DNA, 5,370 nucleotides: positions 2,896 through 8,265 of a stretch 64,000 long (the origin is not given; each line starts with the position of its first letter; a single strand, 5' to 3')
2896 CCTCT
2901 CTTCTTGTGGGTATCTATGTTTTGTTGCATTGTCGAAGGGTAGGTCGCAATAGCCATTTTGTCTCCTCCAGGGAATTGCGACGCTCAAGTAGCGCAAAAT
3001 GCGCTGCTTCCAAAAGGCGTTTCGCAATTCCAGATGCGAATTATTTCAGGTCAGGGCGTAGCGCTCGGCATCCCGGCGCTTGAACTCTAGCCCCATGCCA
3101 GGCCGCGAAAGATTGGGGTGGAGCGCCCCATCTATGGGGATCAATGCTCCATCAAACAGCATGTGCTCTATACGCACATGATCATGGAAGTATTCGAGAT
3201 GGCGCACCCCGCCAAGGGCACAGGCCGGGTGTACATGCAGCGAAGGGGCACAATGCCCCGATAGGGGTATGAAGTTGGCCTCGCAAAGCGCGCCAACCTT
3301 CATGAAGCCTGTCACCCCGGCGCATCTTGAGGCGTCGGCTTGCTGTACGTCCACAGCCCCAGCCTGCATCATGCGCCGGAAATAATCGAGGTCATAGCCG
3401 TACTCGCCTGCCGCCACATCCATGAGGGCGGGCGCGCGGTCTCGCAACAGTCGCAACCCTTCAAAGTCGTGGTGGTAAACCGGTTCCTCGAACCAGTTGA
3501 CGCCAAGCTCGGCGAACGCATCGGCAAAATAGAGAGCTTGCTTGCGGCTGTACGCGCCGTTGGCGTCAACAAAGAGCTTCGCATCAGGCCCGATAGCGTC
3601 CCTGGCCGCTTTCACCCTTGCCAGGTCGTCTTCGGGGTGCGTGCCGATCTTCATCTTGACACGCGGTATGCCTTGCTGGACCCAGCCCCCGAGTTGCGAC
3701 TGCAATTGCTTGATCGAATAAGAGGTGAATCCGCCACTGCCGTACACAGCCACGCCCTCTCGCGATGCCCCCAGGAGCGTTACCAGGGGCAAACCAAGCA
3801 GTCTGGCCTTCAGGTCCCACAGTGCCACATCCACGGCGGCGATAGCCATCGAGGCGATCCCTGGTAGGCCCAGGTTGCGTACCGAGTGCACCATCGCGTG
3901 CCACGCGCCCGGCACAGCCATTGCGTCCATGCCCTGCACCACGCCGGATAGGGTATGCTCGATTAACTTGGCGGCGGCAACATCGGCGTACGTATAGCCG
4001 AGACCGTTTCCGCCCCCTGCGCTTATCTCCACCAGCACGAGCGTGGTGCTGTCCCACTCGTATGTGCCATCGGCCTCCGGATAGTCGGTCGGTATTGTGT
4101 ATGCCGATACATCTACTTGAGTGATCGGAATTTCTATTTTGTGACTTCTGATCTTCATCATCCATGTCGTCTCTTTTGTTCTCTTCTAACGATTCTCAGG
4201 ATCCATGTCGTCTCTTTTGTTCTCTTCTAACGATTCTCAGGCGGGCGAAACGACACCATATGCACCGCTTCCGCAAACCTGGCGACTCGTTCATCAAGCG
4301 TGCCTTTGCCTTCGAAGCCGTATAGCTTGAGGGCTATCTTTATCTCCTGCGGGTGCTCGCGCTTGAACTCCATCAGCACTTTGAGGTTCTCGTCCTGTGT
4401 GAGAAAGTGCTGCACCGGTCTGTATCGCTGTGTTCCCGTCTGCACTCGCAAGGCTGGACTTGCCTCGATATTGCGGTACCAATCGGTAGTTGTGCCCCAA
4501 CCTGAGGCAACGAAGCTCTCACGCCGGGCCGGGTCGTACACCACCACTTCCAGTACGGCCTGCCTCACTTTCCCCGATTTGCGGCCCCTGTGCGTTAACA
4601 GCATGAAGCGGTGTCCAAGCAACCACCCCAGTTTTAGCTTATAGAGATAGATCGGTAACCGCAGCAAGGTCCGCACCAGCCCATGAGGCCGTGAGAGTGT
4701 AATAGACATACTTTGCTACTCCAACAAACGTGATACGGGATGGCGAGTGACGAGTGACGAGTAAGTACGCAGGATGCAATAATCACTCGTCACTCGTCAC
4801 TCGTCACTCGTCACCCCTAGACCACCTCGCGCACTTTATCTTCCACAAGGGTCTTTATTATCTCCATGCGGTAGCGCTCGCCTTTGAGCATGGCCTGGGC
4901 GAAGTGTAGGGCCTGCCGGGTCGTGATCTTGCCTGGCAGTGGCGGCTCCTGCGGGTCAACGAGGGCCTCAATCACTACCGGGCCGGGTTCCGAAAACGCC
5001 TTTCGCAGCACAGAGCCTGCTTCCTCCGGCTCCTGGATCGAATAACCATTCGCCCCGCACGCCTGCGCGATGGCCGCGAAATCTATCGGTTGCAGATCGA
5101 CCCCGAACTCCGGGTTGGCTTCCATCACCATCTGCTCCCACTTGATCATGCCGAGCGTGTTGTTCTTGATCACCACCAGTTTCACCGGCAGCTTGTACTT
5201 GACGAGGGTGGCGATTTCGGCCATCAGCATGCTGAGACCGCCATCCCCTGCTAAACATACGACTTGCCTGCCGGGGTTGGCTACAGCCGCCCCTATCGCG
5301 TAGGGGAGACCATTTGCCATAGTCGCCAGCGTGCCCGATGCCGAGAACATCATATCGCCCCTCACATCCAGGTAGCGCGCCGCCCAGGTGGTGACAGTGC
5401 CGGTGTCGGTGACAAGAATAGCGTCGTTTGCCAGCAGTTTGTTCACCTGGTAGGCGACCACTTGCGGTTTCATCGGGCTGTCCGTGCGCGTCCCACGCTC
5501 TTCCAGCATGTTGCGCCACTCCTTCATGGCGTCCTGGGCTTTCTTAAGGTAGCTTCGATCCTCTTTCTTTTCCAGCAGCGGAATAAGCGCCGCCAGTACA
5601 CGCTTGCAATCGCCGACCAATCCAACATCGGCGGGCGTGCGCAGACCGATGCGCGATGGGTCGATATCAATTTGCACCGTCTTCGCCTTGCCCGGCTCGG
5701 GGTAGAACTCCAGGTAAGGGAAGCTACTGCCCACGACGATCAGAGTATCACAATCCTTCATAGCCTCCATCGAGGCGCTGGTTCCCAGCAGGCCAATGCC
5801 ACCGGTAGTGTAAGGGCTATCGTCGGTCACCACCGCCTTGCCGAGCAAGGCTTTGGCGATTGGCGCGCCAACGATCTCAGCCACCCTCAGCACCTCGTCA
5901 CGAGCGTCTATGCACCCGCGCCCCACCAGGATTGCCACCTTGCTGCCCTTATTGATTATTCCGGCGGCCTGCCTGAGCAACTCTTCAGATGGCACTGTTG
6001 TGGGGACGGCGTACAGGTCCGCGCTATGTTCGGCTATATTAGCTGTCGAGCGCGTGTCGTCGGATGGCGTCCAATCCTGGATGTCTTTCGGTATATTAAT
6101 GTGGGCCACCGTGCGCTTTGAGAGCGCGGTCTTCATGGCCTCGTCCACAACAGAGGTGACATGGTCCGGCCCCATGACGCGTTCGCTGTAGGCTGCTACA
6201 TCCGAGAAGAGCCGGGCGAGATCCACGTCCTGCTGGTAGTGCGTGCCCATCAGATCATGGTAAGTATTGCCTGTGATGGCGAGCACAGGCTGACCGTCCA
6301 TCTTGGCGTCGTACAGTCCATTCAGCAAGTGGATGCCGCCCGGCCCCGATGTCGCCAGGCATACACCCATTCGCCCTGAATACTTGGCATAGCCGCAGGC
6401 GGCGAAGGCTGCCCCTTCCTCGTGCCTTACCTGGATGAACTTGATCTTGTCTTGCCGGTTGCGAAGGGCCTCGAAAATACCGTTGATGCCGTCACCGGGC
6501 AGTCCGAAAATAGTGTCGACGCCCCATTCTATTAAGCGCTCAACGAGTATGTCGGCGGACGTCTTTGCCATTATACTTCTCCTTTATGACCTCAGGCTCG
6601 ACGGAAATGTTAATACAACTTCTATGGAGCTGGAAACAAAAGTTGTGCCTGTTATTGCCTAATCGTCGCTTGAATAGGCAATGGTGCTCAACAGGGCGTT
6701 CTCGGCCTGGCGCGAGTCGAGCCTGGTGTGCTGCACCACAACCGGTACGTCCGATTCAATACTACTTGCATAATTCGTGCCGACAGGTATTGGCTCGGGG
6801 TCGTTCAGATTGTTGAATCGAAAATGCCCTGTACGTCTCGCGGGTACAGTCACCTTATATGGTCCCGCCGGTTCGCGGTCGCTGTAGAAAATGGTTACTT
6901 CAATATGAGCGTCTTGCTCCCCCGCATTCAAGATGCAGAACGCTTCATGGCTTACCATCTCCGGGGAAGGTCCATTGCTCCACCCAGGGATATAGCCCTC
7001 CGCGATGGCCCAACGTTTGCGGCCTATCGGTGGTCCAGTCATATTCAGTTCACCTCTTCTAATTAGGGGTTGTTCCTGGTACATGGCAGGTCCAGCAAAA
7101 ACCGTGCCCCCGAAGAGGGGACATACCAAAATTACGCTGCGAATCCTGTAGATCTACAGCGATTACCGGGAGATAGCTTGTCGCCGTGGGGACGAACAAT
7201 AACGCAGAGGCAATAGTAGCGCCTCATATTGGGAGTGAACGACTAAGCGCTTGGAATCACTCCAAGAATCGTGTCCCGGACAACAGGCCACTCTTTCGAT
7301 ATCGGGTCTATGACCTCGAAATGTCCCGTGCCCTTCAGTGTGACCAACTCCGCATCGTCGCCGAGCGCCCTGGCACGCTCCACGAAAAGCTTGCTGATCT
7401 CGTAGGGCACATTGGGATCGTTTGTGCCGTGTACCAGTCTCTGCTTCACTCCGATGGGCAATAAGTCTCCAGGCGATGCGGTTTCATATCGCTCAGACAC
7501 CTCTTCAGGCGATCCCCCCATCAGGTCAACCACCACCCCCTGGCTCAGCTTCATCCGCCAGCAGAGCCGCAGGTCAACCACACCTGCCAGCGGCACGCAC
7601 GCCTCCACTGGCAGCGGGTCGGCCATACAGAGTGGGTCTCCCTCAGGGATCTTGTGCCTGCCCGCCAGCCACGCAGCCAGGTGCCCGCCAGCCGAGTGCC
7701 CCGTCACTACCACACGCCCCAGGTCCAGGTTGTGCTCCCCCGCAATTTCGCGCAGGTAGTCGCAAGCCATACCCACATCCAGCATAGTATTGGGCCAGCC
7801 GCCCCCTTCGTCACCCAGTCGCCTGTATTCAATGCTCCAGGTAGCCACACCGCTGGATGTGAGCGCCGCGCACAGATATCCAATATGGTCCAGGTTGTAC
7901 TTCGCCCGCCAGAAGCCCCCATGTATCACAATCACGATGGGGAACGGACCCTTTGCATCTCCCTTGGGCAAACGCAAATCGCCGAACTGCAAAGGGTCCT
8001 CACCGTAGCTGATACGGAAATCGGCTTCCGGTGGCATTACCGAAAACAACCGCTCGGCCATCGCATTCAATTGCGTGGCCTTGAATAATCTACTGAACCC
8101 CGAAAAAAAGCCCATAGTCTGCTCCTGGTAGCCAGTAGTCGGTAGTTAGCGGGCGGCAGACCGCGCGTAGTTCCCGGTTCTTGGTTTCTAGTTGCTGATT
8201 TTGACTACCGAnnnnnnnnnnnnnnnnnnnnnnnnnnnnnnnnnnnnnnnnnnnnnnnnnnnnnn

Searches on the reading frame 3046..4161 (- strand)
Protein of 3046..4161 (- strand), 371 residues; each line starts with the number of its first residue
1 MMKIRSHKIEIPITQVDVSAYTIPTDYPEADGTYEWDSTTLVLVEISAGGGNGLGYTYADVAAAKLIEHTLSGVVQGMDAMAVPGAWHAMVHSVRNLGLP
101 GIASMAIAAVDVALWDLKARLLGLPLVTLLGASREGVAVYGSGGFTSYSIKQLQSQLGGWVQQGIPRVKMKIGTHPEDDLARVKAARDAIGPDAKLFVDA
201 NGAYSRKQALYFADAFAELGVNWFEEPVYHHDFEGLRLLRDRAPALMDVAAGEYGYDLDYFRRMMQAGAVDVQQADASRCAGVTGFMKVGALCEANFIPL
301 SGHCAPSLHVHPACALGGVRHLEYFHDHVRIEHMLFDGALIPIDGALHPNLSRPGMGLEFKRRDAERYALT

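Call 13: search_protein_families(library=pfam, proteins=[window:3046-4161:-], max_evalue=0.001)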
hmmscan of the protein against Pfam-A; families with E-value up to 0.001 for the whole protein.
window:3046-4161:- (371 aa): 2 families
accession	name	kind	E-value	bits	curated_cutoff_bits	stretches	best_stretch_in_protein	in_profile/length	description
PF13378.12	MR_MLE_C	-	4.7e-58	196.9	29.4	1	157-362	6-217/219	Enolase C-terminal domain-like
PF02746.21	MR_MLE_N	-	1.8e-13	51.2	22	1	38-131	25-117/117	Mandelate racemase / muconate lactonizing enzyme, N-terminal domain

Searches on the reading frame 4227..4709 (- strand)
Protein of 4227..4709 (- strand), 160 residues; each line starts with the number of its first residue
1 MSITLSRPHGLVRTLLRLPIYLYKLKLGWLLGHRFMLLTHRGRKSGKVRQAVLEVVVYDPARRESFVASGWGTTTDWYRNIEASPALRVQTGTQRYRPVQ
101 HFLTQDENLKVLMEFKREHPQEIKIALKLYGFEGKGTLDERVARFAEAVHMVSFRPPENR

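Call 13: search_protein_families(library=pfam, proteins=[window:4227-4709:-], max_evalue=0.001)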
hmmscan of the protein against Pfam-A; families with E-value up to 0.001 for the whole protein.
window:4227-4709:- (160 aa): 1 family
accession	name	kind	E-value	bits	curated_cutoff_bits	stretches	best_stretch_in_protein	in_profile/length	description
PF04075.20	F420H2_quin_red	-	1.1e-08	35.7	22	1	32-113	22-102/130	F420H(2)-dependent quinone reductase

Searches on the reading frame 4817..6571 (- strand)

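Call 13: search_protein_families(library=pfam, proteins=[window:4817-6571:-], max_evalue=0.001)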
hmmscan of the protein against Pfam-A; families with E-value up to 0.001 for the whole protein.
window:4817-6571:- (584 aa): 3 families
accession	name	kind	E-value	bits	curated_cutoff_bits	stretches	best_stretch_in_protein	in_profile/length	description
PF02775.26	TPP_enzyme_C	-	2.9e-44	150.9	21.9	1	389-535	1-150/151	Thiamine pyrophosphate enzyme, C-terminal TPP binding domain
PF02776.23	TPP_enzyme_N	-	8.9e-35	119.5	26.8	1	4-118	2-116/119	Thiamine pyrophosphate enzyme, N-terminal TPP binding domain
PF00205.28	TPP_enzyme_M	-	3.6e-32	111.4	30.4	1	200-329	2-137/137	Thiamine pyrophosphate enzyme, central domain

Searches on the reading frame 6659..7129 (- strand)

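Call 13: search_protein_families(library=pfam, proteins=[window:6659-7129:-], max_evalue=0.001)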
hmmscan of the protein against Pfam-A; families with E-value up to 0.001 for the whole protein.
window:6659-7129:- (156 aa): 1 family
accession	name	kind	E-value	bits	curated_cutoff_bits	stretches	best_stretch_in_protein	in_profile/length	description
PF07100.16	ASRT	-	2.7e-54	182.7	25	1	35-152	1-118/119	Anabaena sensory rhodopsin transducer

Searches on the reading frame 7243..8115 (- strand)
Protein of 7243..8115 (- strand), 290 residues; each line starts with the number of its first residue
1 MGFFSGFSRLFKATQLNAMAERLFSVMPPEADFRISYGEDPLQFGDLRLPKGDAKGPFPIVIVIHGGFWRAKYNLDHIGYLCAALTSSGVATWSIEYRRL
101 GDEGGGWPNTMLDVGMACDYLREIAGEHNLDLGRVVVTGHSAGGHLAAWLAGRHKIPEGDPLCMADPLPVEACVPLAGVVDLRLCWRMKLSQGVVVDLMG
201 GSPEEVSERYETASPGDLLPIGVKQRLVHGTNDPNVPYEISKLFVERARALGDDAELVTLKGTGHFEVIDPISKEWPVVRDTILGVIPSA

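Call 13: search_protein_families(library=pfam, proteins=[window:7243-8115:-], max_evalue=0.001)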
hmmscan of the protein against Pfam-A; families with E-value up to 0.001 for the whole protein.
window:7243-8115:- (290 aa): 6 families
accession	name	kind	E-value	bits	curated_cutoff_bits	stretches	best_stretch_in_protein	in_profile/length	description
PF20434.5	BD-FAE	-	1.9e-26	93.4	26.8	1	46-246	2-213/215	BD-FAE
PF00326.27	Peptidase_S9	-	6e-10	39.4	22.6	1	173-266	92-188/213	Prolyl oligopeptidase family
PF12697.13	Abhydrolase_6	-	3.9e-09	37.9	26.3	1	61-267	1-206/217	Alpha/beta hydrolase family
PF07859.19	Abhydrolase_3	-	1.7e-08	34.9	25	1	61-155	1-93/210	alpha/beta hydrolase fold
PF12146.15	Hydrolase_4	-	0.00017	21.4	27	0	60-154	6-97/239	Serine aminopeptidase, S33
PF00561.26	Abhydrolase_1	-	0.00019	21.6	25.8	0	59-157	1-91/245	alpha/beta hydrolase fold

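Call 54: search_protein_families(library=ncbifam, proteins=[window:7243-8115:-], max_evalue=0.00001)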
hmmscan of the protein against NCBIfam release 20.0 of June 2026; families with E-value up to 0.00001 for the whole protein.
window:7243-8115:- (290 aa): 6 families
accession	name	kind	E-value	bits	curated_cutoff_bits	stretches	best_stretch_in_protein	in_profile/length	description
NF058665.1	HaHSL_fam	equivalog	1.4e-16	60.7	320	1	24-274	30-250/260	hormone-sensitive lipase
NF058653.1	LipP1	equivalog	5.2e-14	51.8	350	1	48-153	61-164/300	LipP1 family hormone-sensitive lipase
NF052354.1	EstLipQMycob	equivalog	1.1e-11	44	700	1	48-254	155-362/418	esterase LipQ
NF033149.0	CHL_hydrolase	equivalog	4.1e-10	39.1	500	1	45-156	63-171/310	chloramphenicol hydrolase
NF052620.1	AryltfaseLP1002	equivalog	3.5e-08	33.1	300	1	55-150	29-123/265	lp_1002 family arylesterase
NF050058.1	e_dPHAscl_type1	hypoth_equivalog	3.7e-06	26.6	150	0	121-154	92-125/276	extracellular catalytic domain type 1 short-chain-length polyhydroxyalkanoate depolymerase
